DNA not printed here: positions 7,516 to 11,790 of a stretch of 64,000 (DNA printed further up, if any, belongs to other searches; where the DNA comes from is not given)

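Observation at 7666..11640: ZZ zinc finger fused to an acyl-AMP ligase, carrier protein and thioester reductase (NRPS-like A-T-R) in a eukaryote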

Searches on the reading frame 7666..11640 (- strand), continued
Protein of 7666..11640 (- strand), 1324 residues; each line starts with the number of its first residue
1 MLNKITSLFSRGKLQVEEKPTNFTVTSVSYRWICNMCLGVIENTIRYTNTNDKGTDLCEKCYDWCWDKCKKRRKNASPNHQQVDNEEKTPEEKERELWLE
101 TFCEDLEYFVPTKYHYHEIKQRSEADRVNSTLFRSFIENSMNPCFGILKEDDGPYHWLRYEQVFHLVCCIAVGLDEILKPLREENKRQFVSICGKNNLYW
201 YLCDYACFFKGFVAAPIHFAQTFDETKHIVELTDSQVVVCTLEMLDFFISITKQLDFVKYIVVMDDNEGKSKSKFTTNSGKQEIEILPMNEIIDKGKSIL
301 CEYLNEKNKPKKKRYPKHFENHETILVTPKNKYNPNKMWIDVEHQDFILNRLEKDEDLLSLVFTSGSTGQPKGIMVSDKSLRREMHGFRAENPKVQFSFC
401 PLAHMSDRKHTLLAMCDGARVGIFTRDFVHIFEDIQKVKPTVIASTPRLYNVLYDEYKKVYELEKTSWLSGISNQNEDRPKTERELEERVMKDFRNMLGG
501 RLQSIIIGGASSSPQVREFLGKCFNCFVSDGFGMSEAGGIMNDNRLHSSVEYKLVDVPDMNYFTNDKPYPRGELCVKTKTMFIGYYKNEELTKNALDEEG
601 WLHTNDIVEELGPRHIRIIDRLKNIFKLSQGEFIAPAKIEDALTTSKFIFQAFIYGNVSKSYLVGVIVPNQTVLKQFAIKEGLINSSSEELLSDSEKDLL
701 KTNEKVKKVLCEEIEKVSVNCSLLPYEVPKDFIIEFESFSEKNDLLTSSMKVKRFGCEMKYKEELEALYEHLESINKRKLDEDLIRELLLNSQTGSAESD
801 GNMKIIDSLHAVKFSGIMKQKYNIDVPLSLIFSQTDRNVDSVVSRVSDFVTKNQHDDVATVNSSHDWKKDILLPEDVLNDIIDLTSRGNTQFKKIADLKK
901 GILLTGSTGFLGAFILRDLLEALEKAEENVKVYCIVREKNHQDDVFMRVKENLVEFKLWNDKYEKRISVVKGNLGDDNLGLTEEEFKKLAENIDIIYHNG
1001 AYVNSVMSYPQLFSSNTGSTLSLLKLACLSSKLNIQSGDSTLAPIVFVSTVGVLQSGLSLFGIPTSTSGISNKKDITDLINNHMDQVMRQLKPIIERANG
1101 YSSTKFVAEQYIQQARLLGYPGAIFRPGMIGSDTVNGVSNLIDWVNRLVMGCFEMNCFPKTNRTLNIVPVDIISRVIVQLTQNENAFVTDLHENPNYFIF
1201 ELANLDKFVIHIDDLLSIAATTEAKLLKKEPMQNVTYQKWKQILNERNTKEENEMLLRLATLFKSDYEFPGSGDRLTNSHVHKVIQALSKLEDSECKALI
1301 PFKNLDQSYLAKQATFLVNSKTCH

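Call 8: search_solved_structures(query=window:7666-11640:-, max_evalue=0.00001, show_alignments=1)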
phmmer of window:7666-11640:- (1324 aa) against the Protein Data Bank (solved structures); distinct sequences matched with E-value up to 0.00001: 52.
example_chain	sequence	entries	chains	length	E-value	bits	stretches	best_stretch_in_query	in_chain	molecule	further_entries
5msp_A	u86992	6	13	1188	1e-90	308.1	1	355-1162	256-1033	Thioester reductase domain-containing protein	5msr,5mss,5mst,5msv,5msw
5mso_A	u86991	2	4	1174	7.2e-89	302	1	355-1153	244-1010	Carboxylic acid reductase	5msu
5msc_A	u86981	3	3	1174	1.2e-87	298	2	355-675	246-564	Carboxylic acid reductase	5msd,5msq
6oz1_A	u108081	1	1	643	3.9e-70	239.9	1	354-769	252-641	Oxidoreductase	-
4u7w_A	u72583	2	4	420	3.4e-40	140.8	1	898-1192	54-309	MxaA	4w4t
8v1x_A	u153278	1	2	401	3.4e-34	120.9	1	897-1183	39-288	Type I polyketide synthase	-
6k4c_A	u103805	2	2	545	2.8e-25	91.4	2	501-656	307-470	Ancestral luciferase AncLamp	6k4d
6abh_A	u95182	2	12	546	2.5e-23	84.9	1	547-656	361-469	Red-bioluminescence eliciting luciferase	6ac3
2d1q_A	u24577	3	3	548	1.6e-21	78.9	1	502-656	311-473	Luciferin 4-monooxygenase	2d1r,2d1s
2d1t_A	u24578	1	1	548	2e-21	78.6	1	502-656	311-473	Luciferin 4-monooxygenase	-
6q2m_A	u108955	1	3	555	2e-19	71.9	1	501-656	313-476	Luciferin 4-monooxygenase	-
4m46_A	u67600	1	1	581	4.8e-19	70.7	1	502-656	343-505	Luciferase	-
5kyv_A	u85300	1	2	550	9.1e-19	69.8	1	501-656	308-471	Luciferin 4-monooxygenase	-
6hps_A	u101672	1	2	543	1.1e-18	69.5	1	502-656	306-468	Luciferin 4-monooxygenase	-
5kyt_A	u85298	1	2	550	1.1e-18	69.4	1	502-656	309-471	Luciferin 4-monooxygenase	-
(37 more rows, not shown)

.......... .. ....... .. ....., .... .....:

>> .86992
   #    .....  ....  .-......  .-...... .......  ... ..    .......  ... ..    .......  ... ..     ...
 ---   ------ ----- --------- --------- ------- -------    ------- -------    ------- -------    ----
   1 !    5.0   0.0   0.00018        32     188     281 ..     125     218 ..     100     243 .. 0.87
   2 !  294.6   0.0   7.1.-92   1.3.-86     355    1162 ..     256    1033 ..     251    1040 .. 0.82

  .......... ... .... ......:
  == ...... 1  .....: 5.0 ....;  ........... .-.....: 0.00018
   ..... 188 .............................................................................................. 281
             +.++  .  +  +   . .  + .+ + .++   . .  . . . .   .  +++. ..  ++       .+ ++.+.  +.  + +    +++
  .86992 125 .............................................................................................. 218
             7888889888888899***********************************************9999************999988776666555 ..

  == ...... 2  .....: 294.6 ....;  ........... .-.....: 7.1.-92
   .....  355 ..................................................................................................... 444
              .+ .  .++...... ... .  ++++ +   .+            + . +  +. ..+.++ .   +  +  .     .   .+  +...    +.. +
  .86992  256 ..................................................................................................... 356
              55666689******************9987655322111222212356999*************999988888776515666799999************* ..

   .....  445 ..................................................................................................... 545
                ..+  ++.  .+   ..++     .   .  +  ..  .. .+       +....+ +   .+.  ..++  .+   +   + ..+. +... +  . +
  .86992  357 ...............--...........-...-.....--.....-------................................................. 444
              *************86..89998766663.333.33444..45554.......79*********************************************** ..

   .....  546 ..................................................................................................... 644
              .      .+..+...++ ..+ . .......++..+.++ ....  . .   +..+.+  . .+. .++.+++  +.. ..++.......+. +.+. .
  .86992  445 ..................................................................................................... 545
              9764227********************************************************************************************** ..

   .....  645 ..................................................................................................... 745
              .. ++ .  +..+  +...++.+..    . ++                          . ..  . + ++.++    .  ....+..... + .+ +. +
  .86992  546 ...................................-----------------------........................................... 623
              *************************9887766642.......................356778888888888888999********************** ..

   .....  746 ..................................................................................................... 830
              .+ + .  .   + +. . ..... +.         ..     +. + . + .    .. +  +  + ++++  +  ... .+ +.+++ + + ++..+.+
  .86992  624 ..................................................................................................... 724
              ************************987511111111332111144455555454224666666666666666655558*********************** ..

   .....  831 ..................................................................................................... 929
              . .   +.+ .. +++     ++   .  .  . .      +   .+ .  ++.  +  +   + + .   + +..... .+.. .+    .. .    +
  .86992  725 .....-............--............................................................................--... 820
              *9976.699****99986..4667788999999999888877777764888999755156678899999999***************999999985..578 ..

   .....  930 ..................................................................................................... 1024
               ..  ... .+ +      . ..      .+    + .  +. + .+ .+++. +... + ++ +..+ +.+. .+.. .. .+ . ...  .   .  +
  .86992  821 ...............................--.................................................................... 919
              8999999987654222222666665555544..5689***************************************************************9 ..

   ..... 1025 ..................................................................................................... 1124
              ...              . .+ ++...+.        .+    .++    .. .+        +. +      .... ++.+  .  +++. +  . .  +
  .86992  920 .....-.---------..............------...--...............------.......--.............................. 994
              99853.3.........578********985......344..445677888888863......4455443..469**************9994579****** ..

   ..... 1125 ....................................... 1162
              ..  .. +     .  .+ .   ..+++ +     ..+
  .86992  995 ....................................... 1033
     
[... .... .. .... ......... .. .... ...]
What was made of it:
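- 9061..9303 (-): Carrier (T/PCP) domain (aa 780-860). The phosphopantetheine attachment serine is S808, codon 9217-9219, in the motif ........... It aligns with the DSLSA motif of CAR 5MSP (call 8).
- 7669..8943 (-): Thioester reductase domain (aa 900-1324). Features are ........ (aa 905-912), R937, T1050, Y1101 and K1105. G1128 sits at the position of the 'key Asp' of bacterial CARs. A C-terminal subdomain runs to the end of the protein. Solved reductase domains: MxaA 4U7W and the CAR R domain (call 8).
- Closest known: Type I bacterial carboxylic acid reductases. Same: Homologous over aa 355-1162 at E 1e-90 (call 8).
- Checked: The carrier serine aligns with the phosphopantetheine serine region of the solved CAR 5MSP (call 8).
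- Solved CARs 5MSP, 5MSO and 5MSC at E 1e-90 to 1e-87; the best match, 5MSP, spans aa 355-1162, i.e. A, T and R (call 8). The reductase domain also matches MxaA (4U7W, E 3e-40) and the mycobacterial Nrp R domain (4DQV) (call 8).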

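Call 9: find_encoding_contigs(protein=P0005, flank=10000, max_places=3)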
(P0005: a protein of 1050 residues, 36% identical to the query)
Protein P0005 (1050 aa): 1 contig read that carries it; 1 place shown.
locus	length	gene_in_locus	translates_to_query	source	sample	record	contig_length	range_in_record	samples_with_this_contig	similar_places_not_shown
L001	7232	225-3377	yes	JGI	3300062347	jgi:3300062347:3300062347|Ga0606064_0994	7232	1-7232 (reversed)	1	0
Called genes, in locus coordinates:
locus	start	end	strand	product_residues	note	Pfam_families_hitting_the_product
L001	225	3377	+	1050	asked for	PF00501:AMP-binding, PF00550:PP-binding (weak), PF01073:3Beta_HSD, PF01370:Epimerase, PF07993:NAD_binding_4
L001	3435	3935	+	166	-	-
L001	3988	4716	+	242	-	-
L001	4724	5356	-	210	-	-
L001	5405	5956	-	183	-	PF00722:Glyco_hydro_16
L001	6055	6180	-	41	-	-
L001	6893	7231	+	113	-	?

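Call 23: list_cluster_members(proteins=[P0001, P0002, P0003, P0004, P0006])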
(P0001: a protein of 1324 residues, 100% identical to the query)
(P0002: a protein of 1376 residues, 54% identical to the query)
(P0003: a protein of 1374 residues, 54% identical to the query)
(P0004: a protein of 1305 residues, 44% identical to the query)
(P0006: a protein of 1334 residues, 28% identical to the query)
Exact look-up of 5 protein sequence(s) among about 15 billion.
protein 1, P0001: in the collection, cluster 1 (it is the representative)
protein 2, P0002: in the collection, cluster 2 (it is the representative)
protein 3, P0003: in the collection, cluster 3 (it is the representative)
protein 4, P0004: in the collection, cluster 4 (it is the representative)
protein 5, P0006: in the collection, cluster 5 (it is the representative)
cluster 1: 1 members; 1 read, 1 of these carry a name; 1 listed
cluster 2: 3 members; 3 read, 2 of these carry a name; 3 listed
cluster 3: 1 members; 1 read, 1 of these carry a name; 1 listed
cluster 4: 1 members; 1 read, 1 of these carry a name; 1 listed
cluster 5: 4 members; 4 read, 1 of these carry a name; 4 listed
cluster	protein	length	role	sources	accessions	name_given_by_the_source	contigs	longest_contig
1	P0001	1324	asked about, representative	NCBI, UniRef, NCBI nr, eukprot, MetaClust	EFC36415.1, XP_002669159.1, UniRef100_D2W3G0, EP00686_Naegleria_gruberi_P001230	predicted protein [Naegleria gruberi] | Predicted protein n=1 Tax=Naegleria gruberi TaxID=5762 RepID=D2W3G0_NAEGR | uncharacterized protein NAEGRDRAFT_82230 [Naegleria gruberi]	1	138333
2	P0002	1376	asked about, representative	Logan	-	-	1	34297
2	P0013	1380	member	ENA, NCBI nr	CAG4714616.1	unnamed protein product [Naegleria fowleri]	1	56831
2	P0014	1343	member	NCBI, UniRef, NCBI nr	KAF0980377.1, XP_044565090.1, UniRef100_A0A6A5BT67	hypothetical protein FDP41_013591 [Naegleria fowleri] | Carrier domain-containing protein n=1 Tax=Naegleria fowleri TaxID=5763 ... | uncharacterized protein FDP41_013591 [Naegleria fowleri]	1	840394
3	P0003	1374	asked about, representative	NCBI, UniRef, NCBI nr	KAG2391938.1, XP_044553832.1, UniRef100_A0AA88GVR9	hypothetical protein C9374_013423 [Naegleria lovaniensis] | Uncharacterized protein n=1 Tax=Naegleria lovaniensis TaxID=51637 RepID=A0AA88GVR9_NAELO | uncharacterized protein C9374_013423 [Naegleria lovaniensis]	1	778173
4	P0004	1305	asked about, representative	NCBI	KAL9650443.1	hypothetical protein ABK040_004667 [Willaertia magna]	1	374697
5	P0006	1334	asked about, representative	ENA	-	-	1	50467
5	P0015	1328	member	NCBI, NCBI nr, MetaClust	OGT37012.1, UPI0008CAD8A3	MAG: hypothetical protein A3F12_01060 [Gammaproteobacteria bacterium ... | status=active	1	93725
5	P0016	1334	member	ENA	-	-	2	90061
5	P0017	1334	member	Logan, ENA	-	-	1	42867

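Call 34: search_protein_representatives(protein=window:8041-11640:-)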
Query: 1200 residues. Proteins with E-value up to 0.001 (for the whole library): 32573; up to 1e-10: 13882; up to 1e-30: 2577. The best 150 are listed.
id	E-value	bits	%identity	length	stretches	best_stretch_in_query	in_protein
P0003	0.0e+00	1404.5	59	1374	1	2-1195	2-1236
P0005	1.5e-218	744.9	41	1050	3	351-1146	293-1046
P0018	1.9e-218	744.5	79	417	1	357-773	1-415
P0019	3.2e-148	511.9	34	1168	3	354-1027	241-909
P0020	4.0e-144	498.3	35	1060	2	357-1192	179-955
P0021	1.9e-139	482.9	38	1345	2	354-1188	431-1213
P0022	5.7e-139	481.3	35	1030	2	352-1182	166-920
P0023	1.9e-131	456.4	34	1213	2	354-1192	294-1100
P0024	4.7e-129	448.4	32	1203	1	151-1177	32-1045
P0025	4.7e-126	438.5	36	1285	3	347-1036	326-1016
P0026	5.6e-125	434.9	39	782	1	461-1186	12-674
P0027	3.2e-123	429.1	35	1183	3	347-1032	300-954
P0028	4.8e-123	428.5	37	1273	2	353-1183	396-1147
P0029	3.3e-122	425.8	35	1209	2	355-1186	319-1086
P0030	1.2e-121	423.9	35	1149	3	356-1034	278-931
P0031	3.8e-120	418.9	32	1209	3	354-1033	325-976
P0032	2.3e-119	416.3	36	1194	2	352-1183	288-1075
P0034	5.5e-116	405.2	36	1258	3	355-1186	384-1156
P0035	2.4e-114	399.7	37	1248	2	355-1187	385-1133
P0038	1.5e-110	387.2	34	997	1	355-1185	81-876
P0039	2.5e-110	386.4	35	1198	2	354-1195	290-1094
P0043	7.2e-106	371.6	35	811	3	354-851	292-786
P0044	7.1e-105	368.4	36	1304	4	353-792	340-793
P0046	7.4e-104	365.0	33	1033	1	353-1185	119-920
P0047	1.9e-103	363.6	35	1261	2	356-1182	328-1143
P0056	1.3e-98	347.6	33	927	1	352-1185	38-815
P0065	3.1e-95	336.4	34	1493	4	358-844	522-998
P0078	6.0e-93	328.8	35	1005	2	336-1030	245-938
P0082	1.8e-92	327.2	34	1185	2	352-1156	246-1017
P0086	3.7e-91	322.9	35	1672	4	356-856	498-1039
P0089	8.1e-91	321.8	34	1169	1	356-1162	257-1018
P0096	6.8e-89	315.4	36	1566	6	518-654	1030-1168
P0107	3.8e-88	312.9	34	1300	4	354-772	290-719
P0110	9.6e-87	308.3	31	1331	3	355-1030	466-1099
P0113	5.0e-86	305.9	31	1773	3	352-1032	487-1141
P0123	2.2e-84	300.5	31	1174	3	129-671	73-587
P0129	1.1e-83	298.2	32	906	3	355-1030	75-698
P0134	2.8e-83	296.8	35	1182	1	355-1160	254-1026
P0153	7.9e-81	288.7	32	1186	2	356-1154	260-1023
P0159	7.2e-80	285.5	32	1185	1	358-1051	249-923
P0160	8.1e-80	285.4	31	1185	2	359-1028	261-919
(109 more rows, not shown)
